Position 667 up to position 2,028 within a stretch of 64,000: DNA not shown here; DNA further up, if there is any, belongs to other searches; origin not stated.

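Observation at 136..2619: Ter-type stress cluster (TerD – TerC/DUF475 – vWA) carried by a phage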

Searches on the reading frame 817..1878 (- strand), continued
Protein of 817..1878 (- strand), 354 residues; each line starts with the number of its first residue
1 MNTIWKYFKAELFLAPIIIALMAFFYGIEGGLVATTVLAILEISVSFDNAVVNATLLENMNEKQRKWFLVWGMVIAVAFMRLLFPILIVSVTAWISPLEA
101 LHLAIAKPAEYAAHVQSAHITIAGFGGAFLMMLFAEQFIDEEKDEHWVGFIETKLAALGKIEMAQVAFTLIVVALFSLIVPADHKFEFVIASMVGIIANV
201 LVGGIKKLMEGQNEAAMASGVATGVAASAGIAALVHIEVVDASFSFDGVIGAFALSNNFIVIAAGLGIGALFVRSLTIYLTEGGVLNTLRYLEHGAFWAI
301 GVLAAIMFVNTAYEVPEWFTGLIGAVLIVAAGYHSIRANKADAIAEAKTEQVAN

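Call 67: search_protein_families(library=pfam, alignment_id=A3, max_evalue=10)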
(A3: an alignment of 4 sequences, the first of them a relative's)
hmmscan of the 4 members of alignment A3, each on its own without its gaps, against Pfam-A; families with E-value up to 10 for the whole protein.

A. member 1, P0001 (260 aa): 5 families
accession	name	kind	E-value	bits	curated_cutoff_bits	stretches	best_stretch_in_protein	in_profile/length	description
PF06595.17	BDV_P24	-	0.026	14.8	27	1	57-145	72-160/202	Borna disease virus P24 protein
PF05531.17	NPV_P10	-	0.081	13.9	29.8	1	60-91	16-47/75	Nucleopolyhedrovirus P10 protein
PF23298.1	FZ_RECK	-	0.093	13.1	27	1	209-248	55-94/140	RECK, frizzled-like domain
PF21550.3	MTIP_N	-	0.12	13.1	27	1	116-143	9-36/71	Myosin A tail domain interacting protein, N-terminal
PF08653.15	DASH_Dam1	-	0.7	10.2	26.6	0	140-166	1-27/56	DASH complex subunit Dam1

B. families by the number of members that match (of 4 scanned): 12 families
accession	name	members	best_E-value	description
PF05531.17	NPV_P10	3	0.081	Nucleopolyhedrovirus P10 protein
PF06595.17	BDV_P24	2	0.0037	Borna disease virus P24 protein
PF23298.1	FZ_RECK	2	0.093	RECK, frizzled-like domain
PF17024.10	DMAP1_like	1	0.0092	Putative DMAP1-like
PF01544.23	CorA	1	0.021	CorA-like Mg2+ transporter protein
PF10155.14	CNOT11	1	0.037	CCR4-NOT transcription complex subunit 11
PF00435.27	Spectrin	1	0.11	Spectrin repeat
PF21550.3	MTIP_N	1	0.12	Myosin A tail domain interacting protein, N-terminal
PF15920.10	WHAMM-JMY_N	1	0.12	N-terminal of Junction-mediating and WASP homolog-associated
PF10398.14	DUF2443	1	0.12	Protein of unknown function (DUF2443)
PF07889.17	DUF1664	1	0.38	Protein of unknown function (DUF1664)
PF08653.15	DASH_Dam1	1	0.7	DASH complex subunit Dam1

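Call 70: get_annotated_region(hit=H18, flank=4000)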
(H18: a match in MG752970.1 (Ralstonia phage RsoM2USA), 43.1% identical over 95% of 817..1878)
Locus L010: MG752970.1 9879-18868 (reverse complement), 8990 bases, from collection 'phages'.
description: Ralstonia phage RsoM2USA, complete genome.
organism: Ralstonia phage RsoM2USA (NCBI taxid 2070027)
taxonomy: Viruses; Duplodnaviria; Heunggongvirae; Uroviricota; Caudoviricetes
host: Ralstonia solanacearum; source: soil; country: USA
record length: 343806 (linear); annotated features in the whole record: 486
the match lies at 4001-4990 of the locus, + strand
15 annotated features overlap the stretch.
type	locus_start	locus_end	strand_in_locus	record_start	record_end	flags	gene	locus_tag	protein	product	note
CDS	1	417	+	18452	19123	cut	-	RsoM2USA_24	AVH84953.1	hypothetical protein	-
CDS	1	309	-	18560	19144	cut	-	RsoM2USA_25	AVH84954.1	hypothetical protein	-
CDS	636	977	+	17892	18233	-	-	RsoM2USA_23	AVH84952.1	hypothetical protein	-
CDS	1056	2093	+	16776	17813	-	-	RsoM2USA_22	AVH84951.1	hypothetical protein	-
CDS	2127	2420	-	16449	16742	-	-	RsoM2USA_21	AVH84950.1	hypothetical protein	-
CDS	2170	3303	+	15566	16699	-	-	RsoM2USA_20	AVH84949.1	hypothetical protein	-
CDS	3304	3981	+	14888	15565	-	-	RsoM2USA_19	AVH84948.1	hypothetical protein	-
CDS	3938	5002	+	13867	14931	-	-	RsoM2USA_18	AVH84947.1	hypothetical protein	-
CDS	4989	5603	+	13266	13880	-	-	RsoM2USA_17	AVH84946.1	hypothetical protein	-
CDS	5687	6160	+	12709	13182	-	-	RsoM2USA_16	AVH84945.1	hypothetical protein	-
CDS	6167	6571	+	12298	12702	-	-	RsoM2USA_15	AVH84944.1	hypothetical protein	-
CDS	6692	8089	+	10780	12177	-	-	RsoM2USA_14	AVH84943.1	hypothetical protein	-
CDS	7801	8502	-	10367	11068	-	-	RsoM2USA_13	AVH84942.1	hypothetical protein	-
CDS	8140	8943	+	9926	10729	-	-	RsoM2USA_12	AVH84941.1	hypothetical protein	-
CDS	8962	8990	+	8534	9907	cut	-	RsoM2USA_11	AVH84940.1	hypothetical protein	-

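Call 71: get_annotated_region(hit=H30, flank=4000)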
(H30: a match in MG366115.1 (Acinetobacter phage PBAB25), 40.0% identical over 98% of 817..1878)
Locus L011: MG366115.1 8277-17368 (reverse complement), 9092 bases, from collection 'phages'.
description: UNVERIFIED: Acinetobacter phage PBAB25, complete genome.
organism: Acinetobacter phage PBAB25 (NCBI taxid 2053692)
taxonomy: Viruses; Duplodnaviria; Heunggongvirae; Uroviricota; Caudoviricetes; Lokivirus
host: Acinetobacter baumannii; source: sewage; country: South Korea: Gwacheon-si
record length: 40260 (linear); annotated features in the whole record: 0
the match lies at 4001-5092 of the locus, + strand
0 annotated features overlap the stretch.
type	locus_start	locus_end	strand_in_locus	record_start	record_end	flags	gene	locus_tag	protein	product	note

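Call 72: search_protein_families(library=pfam, proteins=[L010:1056-2090:+, L010:2170-3300:+, L010:3304-3978:+, L010:4989-5600:+, L010:5687-6157:+, L003:5839-6711:+, L002:5709-6338:+, L002:289-1419:+], max_evalue=0.01)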
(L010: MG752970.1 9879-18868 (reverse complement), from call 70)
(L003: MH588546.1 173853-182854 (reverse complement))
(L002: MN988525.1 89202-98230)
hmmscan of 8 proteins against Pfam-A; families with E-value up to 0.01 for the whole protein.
L010:1056-2090:+ (345 aa): 2 families
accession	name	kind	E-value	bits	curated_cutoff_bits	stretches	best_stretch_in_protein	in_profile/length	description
PF00293.34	NUDIX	-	3.7e-17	63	21.1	1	209-332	5-124/134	NUDIX domain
PF01467.32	CTP_transf_like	-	2.2e-12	47.8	21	1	10-150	2-132/133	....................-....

L010:2170-3300:+ (377 aa): 1 family
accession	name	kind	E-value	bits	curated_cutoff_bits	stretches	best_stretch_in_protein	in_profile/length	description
PF05816.16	TelA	-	2e-21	76.9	30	1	58-372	14-331/332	Toxic anion resistance protein (TelA)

L010:3304-3978:+ (225 aa): 1 family
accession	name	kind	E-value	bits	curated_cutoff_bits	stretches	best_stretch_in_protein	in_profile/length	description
PF10138.15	vWA-TerF-like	-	8e-19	69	29.4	1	29-223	5-190/200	vWA found in TerF C terminus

L010:4989-5600:+ (204 aa): 1 family
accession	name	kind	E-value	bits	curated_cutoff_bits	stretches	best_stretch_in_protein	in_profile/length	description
PF02342.23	TerD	-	1.5e-31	109.8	25.3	1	31-192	11-176/187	TerD domain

L010:5687-6157:+ (157 aa): 1 family
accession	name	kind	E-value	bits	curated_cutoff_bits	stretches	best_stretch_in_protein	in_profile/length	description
PF00293.34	NUDIX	-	2.3e-09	37.8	21.1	1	53-135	27-120/134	NUDIX domain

L003:5839-6711:+ (291 aa): 0 families

L002:5709-6338:+ (210 aa): 1 family
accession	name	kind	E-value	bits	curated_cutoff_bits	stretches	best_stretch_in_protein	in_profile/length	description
PF03134.24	TB2_DP1_HVA22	-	0.0072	16.7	27.2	1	159-185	15-40/77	TB2/DP1, HVA22 family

L002:289-1419:+ (377 aa): 0 families

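Call 76: find_related_loci(query=A6, collection=viral_contigs, flank=5000)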
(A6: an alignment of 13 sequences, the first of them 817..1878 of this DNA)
Query A6 (354 aa) in viral_contigs; peptide patterns used: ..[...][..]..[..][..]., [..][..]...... (x = any residue, [..] = any of these).
131 stretches matched a pattern; 57 encode a relative of the query (tblastn E <= 1e-3); 56 distinct loci.
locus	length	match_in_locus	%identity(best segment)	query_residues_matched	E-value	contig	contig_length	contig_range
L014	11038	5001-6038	49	1-350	3e-101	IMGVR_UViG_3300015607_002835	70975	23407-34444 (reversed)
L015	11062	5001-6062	47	1-354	5e-100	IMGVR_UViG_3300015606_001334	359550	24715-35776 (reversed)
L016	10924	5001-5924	50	6-317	3e-94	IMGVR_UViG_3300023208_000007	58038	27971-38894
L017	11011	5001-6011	47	1-342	5e-93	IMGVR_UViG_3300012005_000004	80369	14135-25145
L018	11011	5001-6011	48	2-341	4e-92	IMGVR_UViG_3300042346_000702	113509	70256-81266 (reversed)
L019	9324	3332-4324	48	1-342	3e-89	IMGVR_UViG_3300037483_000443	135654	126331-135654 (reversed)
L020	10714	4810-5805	47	6-342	6e-89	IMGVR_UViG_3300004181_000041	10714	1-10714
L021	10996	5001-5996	46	3-337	9e-88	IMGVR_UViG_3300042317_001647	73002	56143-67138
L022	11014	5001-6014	45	2-343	8e-86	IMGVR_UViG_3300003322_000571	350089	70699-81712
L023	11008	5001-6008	47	2-348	8e-85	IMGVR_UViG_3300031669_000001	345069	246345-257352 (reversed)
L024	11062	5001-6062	45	1-354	1e-84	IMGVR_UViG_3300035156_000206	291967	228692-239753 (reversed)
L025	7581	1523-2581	44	1-349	1e-83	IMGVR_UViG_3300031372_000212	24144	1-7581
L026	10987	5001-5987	45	6-342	3e-83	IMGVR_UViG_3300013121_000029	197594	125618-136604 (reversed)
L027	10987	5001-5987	44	4-340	2e-83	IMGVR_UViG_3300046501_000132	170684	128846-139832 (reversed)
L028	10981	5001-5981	46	14-340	7e-83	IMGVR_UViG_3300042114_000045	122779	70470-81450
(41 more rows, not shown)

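Call 89: find_encoding_contigs(protein=P0112, flank=5000, max_places=1)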
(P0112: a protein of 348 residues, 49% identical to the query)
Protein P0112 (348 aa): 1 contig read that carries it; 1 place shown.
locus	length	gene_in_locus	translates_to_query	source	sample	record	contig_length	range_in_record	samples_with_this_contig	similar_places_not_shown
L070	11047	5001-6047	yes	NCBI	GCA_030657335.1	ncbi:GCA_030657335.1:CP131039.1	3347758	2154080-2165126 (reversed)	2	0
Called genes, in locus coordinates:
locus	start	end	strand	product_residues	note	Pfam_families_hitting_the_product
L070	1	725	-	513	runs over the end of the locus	PF00817:IMS, PF11799:IMS_C (weak), PF20114:DUF6504 (weak)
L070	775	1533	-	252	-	-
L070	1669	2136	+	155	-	PF16242:Pyrid_ox_like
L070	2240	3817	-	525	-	PF00324:AA_permease, PF13520:AA_permease_2, PF13906:AA_permease_C (faint)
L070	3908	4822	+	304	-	PF02548:Pantoate_transf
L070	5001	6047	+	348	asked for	PF03741:TerC, PF04332:DUF475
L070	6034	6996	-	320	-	PF13593:SBF_like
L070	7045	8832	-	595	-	PF13428:TPR_14 (faint), PF11846:Wzy_C_2 (faint), PF13432:TPR_16 (faint), PF12895:ANAPC3 (faint), PF13424:TPR_12 (faint), PF07719:TPR_2 (faint), PF13181:TPR_8 (faint), PF14559:TPR_19 (weak), +2 more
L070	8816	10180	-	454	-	PF00072:Response_reg, PF00158:Sigma54_activat, PF14532:Sigma54_activ_2, PF07728:AAA_5 (weak), PF25601:AAA_lid_14, PF02954:HTH_8, PF13518:HTH_28 (faint)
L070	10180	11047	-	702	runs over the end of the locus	PF02518:HATPase_c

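Call 90: find_encoding_contigs(protein=P0090, flank=5000, max_places=1)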
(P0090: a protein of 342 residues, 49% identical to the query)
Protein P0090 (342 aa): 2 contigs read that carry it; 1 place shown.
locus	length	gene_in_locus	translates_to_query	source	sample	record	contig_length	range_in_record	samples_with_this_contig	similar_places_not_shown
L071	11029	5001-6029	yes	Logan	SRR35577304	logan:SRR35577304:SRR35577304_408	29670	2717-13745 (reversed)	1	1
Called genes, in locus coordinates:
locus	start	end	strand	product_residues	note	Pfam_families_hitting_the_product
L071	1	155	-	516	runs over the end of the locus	PF01636:APH, PF08433:KTI12, PF13207:AAA_17 (weak), PF13671:AAA_33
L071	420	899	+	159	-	PF01613:Flavin_Reduct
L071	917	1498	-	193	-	PF01066:CDP-OH_P_transf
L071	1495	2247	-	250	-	PF03372:Exo_endo_phos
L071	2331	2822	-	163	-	PF01864:CarS-like (weak)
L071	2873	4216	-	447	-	PF00375:SDF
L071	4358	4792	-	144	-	PF00011:HSP20, PF17886:ArsA_HSP20 (weak)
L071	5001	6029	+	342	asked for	PF03741:TerC, PF04332:DUF475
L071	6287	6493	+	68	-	-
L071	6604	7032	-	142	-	-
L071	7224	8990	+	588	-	PF00350:Dynamin_N (weak), PF01926:MMR_HSR1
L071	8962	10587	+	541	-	PF00350:Dynamin_N (faint), PF01926:MMR_HSR1 (weak)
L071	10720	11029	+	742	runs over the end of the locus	PF00521:DNA_topoisoIV, PF03989:DNA_gyraseA_C (faint)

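Call 98: search_protein_representatives(alignment_id=A1)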
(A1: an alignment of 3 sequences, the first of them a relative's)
Query: 3 sequences, 260 profile positions. Proteins with E-value up to 0.001 (for the whole library): 3; up to 1e-10: 2; up to 1e-30: 2. The best 3 are listed.
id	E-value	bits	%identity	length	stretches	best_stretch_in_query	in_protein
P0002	7.3e-147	504.3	-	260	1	1-260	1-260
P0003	1.3e-137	473.9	-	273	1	1-260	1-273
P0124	1.8e-05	40.9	-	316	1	54-254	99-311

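Call 100: search_protein_families(library=pfam, proteins=[P0124], max_evalue=1)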
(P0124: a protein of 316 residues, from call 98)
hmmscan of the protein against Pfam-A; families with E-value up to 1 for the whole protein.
P0124 (316 aa): 1 family
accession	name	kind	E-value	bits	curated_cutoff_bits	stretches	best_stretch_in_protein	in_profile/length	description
PF03114.23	BAR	-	0.09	12.9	28.5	1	119-184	28-93/234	BAR domain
